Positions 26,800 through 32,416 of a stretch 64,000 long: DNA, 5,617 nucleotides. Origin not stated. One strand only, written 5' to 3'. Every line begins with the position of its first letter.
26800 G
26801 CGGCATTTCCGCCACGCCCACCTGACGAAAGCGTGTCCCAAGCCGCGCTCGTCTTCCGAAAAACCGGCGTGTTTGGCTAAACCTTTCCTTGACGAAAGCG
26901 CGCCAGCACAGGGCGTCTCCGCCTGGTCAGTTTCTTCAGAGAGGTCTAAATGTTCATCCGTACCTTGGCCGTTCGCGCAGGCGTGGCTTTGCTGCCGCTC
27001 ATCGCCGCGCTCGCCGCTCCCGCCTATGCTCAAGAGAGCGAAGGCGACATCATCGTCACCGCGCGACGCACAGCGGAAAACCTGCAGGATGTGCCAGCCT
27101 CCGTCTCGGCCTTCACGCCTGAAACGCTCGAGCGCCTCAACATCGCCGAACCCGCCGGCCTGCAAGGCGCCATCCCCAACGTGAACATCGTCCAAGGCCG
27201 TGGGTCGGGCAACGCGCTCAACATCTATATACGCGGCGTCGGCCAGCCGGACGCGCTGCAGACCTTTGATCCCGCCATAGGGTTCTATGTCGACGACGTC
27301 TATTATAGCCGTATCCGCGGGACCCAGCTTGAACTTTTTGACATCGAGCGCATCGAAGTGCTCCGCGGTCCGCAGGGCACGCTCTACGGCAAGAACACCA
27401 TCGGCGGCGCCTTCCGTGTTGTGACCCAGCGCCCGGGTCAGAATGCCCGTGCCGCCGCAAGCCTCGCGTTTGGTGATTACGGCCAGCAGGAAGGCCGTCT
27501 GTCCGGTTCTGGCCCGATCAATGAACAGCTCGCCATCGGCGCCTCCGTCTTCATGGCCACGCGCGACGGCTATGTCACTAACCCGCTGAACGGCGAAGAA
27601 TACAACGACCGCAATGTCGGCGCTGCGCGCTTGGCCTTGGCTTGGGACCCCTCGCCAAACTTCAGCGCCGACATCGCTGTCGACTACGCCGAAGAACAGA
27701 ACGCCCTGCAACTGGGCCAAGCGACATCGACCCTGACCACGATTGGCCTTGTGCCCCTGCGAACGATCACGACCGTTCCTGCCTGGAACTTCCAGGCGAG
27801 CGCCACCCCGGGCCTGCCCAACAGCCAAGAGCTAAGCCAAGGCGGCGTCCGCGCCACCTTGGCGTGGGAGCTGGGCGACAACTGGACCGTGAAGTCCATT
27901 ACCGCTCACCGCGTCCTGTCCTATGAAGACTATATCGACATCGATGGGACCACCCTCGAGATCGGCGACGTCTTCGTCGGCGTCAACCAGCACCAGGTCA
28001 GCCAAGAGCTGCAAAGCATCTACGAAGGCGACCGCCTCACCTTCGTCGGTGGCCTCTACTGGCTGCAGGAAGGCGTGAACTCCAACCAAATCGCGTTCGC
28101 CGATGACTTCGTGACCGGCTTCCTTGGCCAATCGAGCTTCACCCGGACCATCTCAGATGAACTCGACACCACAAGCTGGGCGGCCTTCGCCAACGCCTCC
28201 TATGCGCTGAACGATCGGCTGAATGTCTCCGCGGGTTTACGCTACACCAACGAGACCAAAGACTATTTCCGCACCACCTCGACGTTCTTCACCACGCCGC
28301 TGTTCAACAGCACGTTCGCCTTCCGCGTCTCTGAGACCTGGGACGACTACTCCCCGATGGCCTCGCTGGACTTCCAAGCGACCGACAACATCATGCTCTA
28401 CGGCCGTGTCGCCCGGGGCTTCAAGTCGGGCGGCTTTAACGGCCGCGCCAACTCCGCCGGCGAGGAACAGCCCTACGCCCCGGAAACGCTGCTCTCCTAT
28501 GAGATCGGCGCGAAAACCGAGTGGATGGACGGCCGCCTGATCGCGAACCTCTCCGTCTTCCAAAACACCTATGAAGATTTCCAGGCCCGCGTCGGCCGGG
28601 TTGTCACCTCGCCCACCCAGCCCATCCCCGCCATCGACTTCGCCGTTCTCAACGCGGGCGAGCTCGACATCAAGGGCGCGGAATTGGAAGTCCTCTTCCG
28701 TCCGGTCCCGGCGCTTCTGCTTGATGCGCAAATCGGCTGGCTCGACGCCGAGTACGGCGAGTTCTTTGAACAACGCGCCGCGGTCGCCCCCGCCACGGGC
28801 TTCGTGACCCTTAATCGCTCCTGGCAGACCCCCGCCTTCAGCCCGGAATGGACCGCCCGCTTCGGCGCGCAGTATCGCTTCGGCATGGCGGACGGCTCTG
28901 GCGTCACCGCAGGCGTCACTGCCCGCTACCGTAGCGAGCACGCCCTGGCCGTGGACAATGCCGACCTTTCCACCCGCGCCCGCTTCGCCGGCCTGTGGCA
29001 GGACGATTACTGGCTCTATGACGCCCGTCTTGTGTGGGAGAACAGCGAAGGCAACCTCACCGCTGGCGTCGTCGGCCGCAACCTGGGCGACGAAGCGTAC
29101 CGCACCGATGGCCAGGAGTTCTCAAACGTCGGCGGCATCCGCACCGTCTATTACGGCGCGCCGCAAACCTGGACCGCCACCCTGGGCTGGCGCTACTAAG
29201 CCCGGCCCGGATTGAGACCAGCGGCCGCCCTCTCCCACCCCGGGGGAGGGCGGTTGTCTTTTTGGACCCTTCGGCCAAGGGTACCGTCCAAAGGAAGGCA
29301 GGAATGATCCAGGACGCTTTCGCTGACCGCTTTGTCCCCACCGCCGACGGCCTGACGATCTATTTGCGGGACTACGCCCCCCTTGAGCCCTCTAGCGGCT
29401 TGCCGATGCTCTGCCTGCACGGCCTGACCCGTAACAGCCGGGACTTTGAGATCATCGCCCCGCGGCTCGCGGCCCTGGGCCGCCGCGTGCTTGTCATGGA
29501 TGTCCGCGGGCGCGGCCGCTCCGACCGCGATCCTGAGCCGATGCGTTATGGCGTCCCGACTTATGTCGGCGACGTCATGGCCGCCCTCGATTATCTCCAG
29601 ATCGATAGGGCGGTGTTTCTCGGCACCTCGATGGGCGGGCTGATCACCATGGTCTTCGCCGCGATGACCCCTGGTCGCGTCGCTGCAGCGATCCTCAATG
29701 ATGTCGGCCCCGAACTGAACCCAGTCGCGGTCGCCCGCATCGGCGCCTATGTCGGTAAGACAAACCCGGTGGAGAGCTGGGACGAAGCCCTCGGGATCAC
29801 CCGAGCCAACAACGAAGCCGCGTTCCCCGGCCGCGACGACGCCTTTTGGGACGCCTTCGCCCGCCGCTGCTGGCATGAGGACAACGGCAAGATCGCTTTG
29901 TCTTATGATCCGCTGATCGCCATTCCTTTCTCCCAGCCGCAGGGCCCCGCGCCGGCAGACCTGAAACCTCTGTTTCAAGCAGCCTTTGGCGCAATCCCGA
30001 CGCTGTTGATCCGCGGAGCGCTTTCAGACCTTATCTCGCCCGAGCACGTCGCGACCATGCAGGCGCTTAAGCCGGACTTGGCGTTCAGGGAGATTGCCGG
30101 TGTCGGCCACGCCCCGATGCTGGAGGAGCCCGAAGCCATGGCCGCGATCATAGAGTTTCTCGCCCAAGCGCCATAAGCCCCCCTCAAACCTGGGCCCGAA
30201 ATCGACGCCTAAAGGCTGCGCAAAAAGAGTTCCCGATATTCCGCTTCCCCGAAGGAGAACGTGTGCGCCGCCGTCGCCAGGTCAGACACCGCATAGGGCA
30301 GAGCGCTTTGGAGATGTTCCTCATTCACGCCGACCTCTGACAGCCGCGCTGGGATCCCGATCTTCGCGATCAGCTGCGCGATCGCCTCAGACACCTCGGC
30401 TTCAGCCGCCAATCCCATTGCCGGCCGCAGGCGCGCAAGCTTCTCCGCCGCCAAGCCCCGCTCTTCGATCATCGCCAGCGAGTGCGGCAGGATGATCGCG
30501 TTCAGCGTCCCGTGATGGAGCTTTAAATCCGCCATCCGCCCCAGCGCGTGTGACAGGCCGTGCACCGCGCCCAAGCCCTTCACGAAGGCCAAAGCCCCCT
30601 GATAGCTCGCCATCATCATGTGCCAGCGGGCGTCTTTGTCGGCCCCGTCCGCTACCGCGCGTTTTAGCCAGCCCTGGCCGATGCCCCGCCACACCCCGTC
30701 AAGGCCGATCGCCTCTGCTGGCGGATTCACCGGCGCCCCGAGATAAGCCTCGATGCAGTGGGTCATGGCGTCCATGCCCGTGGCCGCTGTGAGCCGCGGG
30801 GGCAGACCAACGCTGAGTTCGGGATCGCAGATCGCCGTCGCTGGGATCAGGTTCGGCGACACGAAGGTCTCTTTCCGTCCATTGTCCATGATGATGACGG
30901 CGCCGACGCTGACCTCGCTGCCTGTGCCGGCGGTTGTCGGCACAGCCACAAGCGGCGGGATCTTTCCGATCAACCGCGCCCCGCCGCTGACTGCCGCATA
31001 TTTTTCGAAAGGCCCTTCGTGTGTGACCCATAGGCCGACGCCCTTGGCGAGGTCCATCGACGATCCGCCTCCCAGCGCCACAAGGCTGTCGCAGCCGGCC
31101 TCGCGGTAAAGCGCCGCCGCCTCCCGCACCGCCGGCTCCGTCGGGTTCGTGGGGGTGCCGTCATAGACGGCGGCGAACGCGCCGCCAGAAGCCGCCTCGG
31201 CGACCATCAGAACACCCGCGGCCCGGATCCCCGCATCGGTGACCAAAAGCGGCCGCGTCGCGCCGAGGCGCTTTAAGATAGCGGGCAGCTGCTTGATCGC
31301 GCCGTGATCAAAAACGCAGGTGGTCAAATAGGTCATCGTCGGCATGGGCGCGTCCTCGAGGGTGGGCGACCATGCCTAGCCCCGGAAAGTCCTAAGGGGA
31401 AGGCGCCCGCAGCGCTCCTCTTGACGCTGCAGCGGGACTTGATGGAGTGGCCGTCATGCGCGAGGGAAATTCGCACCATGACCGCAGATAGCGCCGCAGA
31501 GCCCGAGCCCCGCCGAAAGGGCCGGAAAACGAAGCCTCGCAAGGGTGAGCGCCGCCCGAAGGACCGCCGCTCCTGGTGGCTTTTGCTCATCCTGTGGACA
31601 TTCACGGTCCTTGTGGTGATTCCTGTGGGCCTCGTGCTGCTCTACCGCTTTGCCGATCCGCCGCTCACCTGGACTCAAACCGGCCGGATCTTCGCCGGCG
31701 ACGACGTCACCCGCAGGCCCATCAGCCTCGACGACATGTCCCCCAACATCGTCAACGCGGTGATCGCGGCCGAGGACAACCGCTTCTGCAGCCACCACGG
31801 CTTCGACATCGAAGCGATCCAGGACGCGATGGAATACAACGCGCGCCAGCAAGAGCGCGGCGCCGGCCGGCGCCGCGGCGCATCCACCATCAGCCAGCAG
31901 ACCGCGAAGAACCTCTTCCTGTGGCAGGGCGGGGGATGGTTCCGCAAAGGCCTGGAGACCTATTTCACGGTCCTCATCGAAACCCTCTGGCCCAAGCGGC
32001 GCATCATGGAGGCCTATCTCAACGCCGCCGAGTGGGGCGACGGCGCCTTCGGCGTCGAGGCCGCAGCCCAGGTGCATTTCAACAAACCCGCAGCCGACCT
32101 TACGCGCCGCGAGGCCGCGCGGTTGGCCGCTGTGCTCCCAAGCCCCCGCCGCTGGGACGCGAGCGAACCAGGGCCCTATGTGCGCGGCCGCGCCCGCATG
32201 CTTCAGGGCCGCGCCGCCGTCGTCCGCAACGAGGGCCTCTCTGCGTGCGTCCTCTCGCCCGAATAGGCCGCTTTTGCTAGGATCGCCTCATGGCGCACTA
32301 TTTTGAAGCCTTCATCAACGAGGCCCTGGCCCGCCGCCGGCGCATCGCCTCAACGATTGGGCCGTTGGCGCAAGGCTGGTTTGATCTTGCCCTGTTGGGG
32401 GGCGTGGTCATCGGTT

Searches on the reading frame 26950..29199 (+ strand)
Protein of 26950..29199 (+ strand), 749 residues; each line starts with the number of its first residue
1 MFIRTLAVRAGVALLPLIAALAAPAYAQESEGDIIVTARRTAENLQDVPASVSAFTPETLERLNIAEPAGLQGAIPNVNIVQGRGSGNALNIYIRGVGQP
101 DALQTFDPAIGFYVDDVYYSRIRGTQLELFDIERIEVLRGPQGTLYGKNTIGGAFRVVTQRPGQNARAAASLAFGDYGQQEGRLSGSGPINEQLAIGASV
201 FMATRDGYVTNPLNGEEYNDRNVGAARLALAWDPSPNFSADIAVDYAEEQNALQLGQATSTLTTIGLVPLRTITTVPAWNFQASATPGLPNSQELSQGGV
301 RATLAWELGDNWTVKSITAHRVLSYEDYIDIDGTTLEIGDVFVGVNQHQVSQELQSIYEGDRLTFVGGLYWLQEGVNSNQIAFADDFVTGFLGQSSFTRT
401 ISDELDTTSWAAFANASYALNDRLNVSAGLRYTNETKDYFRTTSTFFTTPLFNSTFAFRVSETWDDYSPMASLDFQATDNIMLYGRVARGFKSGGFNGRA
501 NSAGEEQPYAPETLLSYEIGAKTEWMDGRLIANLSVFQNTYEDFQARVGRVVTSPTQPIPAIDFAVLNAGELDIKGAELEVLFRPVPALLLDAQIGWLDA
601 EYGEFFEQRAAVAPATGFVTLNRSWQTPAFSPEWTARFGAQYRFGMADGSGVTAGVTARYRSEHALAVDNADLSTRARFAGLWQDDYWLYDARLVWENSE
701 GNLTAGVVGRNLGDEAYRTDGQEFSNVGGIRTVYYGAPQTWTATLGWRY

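Call 72: search_protein_families(library=pfam, proteins=[window:26950-29199:+], max_evalue=0.001)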
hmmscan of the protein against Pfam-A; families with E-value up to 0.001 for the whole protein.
window:26950-29199:+ (749 aa): 2 families
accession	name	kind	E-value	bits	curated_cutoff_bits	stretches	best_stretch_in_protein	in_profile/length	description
PF00593.30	TonB_dep_Rec_b-barrel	-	3.7e-38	133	27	1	243-712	18-436/436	TonB dependent receptor-like, beta-barrel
PF07715.20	Plug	-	3.6e-19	69.7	23.9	1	45-154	2-107/107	TonB-dependent Receptor Plug Domain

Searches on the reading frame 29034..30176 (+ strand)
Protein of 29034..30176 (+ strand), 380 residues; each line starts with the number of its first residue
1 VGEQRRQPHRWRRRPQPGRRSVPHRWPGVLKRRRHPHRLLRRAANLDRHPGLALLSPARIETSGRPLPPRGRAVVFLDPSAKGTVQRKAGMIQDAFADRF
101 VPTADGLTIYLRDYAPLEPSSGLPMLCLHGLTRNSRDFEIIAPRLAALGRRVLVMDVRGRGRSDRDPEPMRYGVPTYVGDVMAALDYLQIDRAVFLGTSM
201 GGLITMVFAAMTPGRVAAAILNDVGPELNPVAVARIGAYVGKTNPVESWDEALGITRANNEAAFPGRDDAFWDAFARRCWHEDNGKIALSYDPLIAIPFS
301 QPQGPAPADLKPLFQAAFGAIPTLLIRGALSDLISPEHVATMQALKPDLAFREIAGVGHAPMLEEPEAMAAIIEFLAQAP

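Call 72: search_protein_families(library=pfam, proteins=[window:29034-30176:+], max_evalue=0.001)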
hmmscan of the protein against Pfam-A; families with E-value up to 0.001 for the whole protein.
window:29034-30176:+ (380 aa): 3 families
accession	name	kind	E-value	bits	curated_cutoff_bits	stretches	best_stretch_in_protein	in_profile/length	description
PF00561.26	Abhydrolase_1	-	3.3e-25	89.6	25.8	1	124-366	2-245/245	alpha/beta hydrolase fold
PF12697.13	Abhydrolase_6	-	1.6e-18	68.6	26.3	1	126-371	2-216/217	Alpha/beta hydrolase family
PF12146.15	Hydrolase_4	-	8.1e-13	48.7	27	1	126-221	8-106/239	Serine aminopeptidase, S33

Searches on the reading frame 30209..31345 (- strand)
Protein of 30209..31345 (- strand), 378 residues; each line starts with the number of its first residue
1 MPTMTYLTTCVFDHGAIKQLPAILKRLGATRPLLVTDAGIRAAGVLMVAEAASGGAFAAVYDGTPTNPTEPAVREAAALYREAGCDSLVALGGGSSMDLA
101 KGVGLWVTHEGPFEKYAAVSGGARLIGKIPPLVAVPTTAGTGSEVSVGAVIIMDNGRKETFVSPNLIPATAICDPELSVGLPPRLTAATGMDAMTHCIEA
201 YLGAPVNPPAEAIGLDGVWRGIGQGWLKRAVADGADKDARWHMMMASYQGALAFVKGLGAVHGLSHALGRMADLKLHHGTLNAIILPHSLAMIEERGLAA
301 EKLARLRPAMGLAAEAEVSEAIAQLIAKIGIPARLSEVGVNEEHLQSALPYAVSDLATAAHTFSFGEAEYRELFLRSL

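Call 72: search_protein_families(library=pfam, proteins=[window:30209-31345:-], max_evalue=0.001)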
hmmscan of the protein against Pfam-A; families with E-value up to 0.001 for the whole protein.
window:30209-31345:- (378 aa): 3 families
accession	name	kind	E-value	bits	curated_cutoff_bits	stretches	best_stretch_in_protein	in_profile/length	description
PF00465.25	Fe-ADH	-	2.8e-43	147.9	31.3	1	9-175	3-168/168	Iron-containing alcohol dehydrogenase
PF25137.1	ADH_Fe_C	-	4.2e-30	105.3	27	1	186-359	1-175/194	Fe-containing alcohol dehydrogenase family, C-terminal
PF13685.12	Fe-ADH_2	-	1.8e-13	51.2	28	1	12-103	2-93/149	Iron-containing alcohol dehydrogenase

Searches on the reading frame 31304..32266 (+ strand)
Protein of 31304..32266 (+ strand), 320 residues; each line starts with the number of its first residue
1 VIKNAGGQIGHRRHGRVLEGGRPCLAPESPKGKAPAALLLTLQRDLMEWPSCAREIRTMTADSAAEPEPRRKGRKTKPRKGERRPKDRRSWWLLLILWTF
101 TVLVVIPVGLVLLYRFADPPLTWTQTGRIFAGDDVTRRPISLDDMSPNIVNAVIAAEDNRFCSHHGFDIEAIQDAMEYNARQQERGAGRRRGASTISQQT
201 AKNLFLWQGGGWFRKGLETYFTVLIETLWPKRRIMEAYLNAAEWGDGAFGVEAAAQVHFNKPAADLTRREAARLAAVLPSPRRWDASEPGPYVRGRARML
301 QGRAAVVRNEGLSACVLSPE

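Call 72: search_protein_families(library=pfam, proteins=[window:31304-32266:+], max_evalue=0.001)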
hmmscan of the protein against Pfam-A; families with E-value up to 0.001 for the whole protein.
window:31304-32266:+ (320 aa): 1 family
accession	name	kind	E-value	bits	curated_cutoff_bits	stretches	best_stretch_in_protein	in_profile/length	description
PF00912.28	Transgly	-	7.2e-48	162.8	27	1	133-297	10-170/178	Transglycosylase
